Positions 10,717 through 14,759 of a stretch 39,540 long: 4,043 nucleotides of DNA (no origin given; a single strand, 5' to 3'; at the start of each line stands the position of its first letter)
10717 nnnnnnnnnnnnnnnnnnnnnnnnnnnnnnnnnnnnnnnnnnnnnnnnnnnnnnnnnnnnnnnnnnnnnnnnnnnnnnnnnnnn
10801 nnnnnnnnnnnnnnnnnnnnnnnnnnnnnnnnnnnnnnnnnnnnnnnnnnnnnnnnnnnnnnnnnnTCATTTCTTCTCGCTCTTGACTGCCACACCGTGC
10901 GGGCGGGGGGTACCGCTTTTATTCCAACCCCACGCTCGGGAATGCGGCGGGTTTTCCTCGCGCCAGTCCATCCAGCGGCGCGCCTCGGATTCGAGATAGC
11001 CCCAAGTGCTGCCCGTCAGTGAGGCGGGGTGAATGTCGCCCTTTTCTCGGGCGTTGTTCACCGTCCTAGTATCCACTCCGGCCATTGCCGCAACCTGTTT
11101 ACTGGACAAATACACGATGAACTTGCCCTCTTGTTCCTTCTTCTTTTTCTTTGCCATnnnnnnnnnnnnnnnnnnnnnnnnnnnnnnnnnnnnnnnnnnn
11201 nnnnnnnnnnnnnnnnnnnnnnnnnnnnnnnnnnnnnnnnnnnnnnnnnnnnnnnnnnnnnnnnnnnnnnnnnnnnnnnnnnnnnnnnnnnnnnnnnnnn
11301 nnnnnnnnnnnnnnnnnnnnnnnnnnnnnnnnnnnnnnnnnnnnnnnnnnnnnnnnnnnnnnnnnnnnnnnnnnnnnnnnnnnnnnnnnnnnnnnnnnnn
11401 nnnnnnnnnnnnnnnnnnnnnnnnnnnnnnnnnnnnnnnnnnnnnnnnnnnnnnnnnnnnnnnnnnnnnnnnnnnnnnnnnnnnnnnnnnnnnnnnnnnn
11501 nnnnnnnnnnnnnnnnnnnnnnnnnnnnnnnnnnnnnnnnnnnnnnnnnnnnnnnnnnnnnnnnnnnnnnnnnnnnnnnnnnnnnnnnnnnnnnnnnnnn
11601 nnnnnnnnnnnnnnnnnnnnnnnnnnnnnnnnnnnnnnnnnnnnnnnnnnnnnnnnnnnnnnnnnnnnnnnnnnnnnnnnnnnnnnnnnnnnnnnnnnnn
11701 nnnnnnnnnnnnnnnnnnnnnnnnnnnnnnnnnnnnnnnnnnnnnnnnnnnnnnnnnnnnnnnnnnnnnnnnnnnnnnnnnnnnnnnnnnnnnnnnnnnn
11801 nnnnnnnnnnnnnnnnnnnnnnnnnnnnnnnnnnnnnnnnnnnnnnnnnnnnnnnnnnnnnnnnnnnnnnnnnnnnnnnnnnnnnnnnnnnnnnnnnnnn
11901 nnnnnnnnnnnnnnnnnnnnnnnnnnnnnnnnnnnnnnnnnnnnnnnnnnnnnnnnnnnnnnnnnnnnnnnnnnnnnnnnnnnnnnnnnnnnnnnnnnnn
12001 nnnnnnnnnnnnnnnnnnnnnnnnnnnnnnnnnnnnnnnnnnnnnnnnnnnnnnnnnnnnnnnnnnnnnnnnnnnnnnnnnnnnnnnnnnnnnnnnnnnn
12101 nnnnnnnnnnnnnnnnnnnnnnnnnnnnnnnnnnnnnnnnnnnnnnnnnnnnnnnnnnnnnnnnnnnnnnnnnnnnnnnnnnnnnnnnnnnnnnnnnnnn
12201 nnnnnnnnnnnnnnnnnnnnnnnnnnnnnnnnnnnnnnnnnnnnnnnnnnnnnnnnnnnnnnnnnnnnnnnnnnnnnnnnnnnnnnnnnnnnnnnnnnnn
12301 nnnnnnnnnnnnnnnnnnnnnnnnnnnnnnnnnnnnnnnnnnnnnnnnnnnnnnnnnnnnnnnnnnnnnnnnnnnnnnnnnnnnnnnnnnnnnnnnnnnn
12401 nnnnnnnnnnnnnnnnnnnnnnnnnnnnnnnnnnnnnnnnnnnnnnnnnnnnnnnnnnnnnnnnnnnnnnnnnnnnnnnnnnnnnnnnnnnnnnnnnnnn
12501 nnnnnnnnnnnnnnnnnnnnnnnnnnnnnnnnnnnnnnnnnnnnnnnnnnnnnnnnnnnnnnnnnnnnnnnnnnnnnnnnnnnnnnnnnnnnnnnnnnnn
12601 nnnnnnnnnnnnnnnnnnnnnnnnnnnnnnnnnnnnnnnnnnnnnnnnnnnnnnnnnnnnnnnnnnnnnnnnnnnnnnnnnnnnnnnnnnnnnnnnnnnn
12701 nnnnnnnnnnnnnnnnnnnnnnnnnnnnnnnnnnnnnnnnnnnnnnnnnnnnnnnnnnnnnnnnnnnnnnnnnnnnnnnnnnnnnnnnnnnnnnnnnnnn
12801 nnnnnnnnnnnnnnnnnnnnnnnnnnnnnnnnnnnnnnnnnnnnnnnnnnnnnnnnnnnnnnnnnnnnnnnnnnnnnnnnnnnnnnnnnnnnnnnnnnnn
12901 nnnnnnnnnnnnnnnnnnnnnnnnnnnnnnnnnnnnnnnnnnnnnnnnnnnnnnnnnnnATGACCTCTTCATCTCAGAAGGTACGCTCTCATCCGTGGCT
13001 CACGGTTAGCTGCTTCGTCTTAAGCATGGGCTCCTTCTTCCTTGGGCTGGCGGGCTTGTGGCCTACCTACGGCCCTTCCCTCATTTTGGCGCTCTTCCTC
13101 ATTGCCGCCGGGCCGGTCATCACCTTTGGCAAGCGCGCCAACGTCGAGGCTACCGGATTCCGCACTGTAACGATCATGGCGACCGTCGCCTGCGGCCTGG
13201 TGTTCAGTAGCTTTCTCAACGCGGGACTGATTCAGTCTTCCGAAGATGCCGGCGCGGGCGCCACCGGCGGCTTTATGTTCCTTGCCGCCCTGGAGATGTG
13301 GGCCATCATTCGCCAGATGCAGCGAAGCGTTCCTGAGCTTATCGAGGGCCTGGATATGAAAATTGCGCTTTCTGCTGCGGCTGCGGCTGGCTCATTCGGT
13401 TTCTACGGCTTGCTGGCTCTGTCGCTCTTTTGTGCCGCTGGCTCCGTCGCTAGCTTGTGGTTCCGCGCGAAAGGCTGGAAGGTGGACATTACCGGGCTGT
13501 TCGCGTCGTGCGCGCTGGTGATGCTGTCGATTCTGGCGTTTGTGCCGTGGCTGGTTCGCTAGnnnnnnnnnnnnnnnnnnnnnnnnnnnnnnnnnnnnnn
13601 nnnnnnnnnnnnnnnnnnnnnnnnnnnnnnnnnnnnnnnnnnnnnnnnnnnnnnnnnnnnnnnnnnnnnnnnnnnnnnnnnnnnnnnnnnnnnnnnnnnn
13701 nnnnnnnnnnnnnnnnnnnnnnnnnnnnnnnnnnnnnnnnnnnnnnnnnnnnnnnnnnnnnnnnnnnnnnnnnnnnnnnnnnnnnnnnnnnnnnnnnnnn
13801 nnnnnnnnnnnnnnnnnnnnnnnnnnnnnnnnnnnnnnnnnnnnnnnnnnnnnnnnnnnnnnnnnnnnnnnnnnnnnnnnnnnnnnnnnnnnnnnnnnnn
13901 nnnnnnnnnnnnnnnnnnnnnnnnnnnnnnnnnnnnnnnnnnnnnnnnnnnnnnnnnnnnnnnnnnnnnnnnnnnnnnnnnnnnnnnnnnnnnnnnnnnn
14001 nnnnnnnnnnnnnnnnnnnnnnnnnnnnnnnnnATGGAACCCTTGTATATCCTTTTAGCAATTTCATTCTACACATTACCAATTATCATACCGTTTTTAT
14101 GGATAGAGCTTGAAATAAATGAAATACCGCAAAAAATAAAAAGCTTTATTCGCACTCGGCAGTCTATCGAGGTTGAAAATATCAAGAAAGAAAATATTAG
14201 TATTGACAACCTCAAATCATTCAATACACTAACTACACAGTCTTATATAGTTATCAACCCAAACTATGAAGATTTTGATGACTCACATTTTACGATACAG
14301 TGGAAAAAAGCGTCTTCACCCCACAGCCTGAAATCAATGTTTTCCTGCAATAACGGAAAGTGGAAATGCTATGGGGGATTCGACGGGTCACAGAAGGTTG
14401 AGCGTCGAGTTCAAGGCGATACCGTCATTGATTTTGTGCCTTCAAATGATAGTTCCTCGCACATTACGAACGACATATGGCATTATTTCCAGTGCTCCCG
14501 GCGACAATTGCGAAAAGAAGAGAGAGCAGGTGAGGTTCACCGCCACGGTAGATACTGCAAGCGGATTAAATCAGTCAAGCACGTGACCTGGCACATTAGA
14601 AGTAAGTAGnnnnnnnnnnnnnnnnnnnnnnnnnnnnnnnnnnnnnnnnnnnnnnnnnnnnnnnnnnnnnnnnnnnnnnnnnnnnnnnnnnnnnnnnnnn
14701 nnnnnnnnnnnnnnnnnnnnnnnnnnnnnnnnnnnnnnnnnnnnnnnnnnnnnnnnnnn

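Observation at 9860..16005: Three paralogous membrane-anchored Cys/His-rich proteins, each paired with tiny membrane proteins; two sit in duplicated promoter-gene-terminator modules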

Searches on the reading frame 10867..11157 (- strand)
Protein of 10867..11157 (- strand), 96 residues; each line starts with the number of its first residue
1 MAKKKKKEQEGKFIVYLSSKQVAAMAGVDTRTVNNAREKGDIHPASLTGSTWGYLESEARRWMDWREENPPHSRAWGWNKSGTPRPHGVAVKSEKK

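Call 5: search_protein_families(library=pfam, proteins=[window:10867-11157:-], max_evalue=0.1)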
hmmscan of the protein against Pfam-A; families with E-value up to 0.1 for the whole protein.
window:10867-11157:- (96 aa): 4 families
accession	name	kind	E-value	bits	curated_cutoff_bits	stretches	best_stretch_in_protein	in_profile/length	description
PF12728.13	HTH_17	-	7.3e-05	23.4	27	1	16-63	1-47/51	Helix-turn-helix domain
PF16220.10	DUF4880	-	0.0064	16.8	25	1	57-76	18-37/43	Domain of unknown function (DUF4880)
PF13338.12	AbiEi_4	-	0.016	15.8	25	1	17-42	14-38/49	Transcriptional regulator, AbiEi antitoxin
PF00988.28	CPSase_sm_chain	-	0.033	14.4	27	1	5-41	84-121/126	Carbamoyl-phosphate synthase small chain, CPSase domain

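Call 37: search_protein_families(library=padloc, proteins=[window:10867-11157:-], max_evalue=0.1)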
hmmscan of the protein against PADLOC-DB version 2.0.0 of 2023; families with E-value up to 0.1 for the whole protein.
window:10867-11157:- (96 aa): 1 family
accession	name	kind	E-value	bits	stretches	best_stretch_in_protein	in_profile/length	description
PDLC04133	mad1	-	7.6e-05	20.9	1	16-64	5-52/60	mads_1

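Call 38: search_protein_families(library=phrogs, proteins=[window:10867-11157:-], max_evalue=0.1)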
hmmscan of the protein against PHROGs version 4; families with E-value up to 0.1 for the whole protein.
window:10867-11157:- (96 aa): 12 families
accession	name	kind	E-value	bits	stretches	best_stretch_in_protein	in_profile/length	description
phrog_66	-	integration and excision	1.3e-08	36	1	3-73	80-150/412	excisionase and transcriptional regulator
phrog_6620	-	integration and excision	0.0037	17.8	1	17-63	2-49/201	transposase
phrog_664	-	DNA, RNA and nucleotide metabolism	0.0042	18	1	18-43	54-79/210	DNA binding protein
phrog_4745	-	DNA, RNA and nucleotide metabolism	0.0096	16.7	1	10-66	25-87/107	DNA binding protein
phrog_57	-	head and packaging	0.0099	16.7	1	14-64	10-60/199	terminase small subunit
phrog_1793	-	head and packaging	0.012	16.8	1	38-75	112-148/193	head scaffolding protein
phrog_597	-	DNA, RNA and nucleotide metabolism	0.013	16.5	1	5-77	101-171/200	DNA binding protein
phrog_7735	-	integration and excision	0.017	16.5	1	17-68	6-55/99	excisionase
phrog_141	-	head and packaging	0.032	14.6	1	4-63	3-60/183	terminase small subunit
phrog_19880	-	transcription regulation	0.049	14.8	1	7-54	63-110/136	transcriptional regulator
phrog_6401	-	DNA, RNA and nucleotide metabolism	0.058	14.3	1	16-62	9-55/64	DNA binding protein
phrog_2474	-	transcription regulation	0.06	14.3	1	15-47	47-79/118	MerR-like transcriptional regulator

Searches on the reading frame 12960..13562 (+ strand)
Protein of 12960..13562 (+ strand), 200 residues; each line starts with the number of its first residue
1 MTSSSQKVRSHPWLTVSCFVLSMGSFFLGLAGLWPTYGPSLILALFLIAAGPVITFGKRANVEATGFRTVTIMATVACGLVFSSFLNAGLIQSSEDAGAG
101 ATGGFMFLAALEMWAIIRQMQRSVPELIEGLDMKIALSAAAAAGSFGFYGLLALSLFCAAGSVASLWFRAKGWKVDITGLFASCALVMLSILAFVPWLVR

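Call 5: search_protein_families(library=pfam, proteins=[window:12960-13562:+], max_evalue=0.1)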
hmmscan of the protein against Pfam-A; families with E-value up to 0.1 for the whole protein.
window:12960-13562:+ (200 aa): 0 families

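Call 37: search_protein_families(library=padloc, proteins=[window:12960-13562:+], max_evalue=0.1)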
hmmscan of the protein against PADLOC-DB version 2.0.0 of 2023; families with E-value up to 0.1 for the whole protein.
window:12960-13562:+ (200 aa): 0 families

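Call 38: search_protein_families(library=phrogs, proteins=[window:12960-13562:+], max_evalue=0.1)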
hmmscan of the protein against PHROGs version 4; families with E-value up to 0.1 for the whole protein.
window:12960-13562:+ (200 aa): 1 family
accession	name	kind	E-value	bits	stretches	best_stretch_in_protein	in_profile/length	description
phrog_1024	-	unknown function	0.015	16.1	1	28-120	9-102/130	-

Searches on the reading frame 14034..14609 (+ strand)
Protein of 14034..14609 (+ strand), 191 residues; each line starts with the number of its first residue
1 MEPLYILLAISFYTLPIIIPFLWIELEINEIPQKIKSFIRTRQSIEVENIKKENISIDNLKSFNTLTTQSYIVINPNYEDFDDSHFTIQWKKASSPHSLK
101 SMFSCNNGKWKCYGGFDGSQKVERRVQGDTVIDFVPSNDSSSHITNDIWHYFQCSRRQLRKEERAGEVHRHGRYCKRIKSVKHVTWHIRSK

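Call 5: search_protein_families(library=pfam, proteins=[window:14034-14609:+], max_evalue=0.1)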
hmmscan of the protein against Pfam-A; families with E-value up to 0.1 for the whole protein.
window:14034-14609:+ (191 aa): 0 families

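Call 37: search_protein_families(library=padloc, proteins=[window:14034-14609:+], max_evalue=0.1)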
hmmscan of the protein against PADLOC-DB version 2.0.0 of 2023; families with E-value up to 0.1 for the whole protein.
window:14034-14609:+ (191 aa): 0 families

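Call 38: search_protein_families(library=phrogs, proteins=[window:14034-14609:+], max_evalue=0.1)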
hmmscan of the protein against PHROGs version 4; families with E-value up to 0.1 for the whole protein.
window:14034-14609:+ (191 aa): 2 families
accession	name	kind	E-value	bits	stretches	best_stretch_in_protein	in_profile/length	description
phrog_9827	-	unknown function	0.0072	16.2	1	27-123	312-410/584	-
phrog_35809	-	unknown function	0.018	16.5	1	80-113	36-68/86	-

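Call 63: search_protein_families(library=ncbifam, proteins=[window:14034-14609:+], max_evalue=0.01)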
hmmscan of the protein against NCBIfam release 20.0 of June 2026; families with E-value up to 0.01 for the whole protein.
window:14034-14609:+ (191 aa): 0 families
